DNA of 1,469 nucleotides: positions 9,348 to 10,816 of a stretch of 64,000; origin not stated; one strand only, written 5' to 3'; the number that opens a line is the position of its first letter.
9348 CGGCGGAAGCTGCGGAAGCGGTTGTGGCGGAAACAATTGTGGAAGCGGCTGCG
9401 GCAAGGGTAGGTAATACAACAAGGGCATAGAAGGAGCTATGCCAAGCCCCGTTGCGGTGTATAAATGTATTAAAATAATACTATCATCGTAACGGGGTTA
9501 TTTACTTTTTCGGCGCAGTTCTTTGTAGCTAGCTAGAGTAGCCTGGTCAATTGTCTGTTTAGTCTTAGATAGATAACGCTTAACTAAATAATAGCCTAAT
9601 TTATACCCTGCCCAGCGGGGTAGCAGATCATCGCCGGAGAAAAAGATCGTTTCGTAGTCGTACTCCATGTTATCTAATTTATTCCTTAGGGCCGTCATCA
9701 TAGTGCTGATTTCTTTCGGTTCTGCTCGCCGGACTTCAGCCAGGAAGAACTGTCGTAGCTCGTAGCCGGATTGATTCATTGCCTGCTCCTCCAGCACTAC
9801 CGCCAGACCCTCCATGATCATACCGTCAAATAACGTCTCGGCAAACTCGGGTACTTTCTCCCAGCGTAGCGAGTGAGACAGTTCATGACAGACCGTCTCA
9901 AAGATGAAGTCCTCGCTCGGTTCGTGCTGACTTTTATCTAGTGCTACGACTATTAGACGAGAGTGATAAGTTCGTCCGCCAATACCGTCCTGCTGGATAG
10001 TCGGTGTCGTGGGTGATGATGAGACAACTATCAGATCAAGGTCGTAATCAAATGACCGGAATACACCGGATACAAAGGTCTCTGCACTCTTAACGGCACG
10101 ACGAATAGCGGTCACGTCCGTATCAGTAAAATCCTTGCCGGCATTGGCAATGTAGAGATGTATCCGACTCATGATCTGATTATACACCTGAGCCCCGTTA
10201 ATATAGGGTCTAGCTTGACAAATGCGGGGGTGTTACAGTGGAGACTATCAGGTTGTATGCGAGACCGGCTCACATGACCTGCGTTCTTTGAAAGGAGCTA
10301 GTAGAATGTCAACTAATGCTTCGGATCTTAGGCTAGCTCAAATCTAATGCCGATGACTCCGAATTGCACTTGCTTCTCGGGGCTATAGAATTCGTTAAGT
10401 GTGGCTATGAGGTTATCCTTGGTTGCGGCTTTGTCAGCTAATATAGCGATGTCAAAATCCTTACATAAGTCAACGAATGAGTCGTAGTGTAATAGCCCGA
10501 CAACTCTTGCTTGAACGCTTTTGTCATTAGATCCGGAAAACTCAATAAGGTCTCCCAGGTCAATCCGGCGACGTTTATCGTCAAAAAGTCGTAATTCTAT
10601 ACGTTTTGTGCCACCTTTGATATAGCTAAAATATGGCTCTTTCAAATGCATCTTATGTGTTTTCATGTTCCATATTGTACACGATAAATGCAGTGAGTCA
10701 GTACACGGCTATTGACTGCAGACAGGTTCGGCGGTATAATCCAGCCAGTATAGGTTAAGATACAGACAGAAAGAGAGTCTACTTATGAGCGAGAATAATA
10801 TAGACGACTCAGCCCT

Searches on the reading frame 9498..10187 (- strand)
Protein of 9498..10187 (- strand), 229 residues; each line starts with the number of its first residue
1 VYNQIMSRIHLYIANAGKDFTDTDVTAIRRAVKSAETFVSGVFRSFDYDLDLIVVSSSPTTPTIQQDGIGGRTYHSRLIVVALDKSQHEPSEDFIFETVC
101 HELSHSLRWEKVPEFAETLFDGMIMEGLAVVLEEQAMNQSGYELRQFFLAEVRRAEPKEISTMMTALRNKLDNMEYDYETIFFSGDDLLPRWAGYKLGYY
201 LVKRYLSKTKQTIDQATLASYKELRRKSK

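Call 23: search_protein_families(library=pfam, max_evalue=1, proteins=[window:9498-10187:-])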
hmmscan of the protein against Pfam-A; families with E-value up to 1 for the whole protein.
window:9498-10187:- (229 aa): 4 families
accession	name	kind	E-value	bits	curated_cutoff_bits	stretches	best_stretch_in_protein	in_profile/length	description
PF10026.15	DUF2268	-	3e-24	86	23.6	1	32-224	5-193/195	Predicted Zn-dependent protease (DUF2268)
PF18958.6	DUF5700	-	0.011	15.6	25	1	85-203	123-249/283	Putative zinc dependent peptidase (DUF5700)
PF10263.15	SprT-like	-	0.078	13.3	25.6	1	71-109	34-75/108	SprT-like family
PF13582.12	Reprolysin_3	-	0.098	13.6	22.4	1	27-107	42-118/123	Metallo-peptidase family M12B Reprolysin-like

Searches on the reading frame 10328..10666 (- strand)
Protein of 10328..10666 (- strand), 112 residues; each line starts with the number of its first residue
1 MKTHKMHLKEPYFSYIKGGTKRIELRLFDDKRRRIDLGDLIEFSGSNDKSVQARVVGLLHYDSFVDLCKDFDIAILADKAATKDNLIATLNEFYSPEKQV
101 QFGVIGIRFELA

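Call 23: search_protein_families(library=pfam, max_evalue=1, proteins=[window:10328-10666:-])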
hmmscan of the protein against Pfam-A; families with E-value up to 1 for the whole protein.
window:10328-10666:- (112 aa): 2 families
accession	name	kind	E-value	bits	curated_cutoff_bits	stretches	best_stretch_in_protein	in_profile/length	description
PF04266.20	ASCH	-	5.1e-09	37.2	21.2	1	6-111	1-101/103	ASCH domain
PF12961.13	DUF3850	-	0.0076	16.9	22.9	1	3-44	1-42/77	Domain of unknown function (DUF3850)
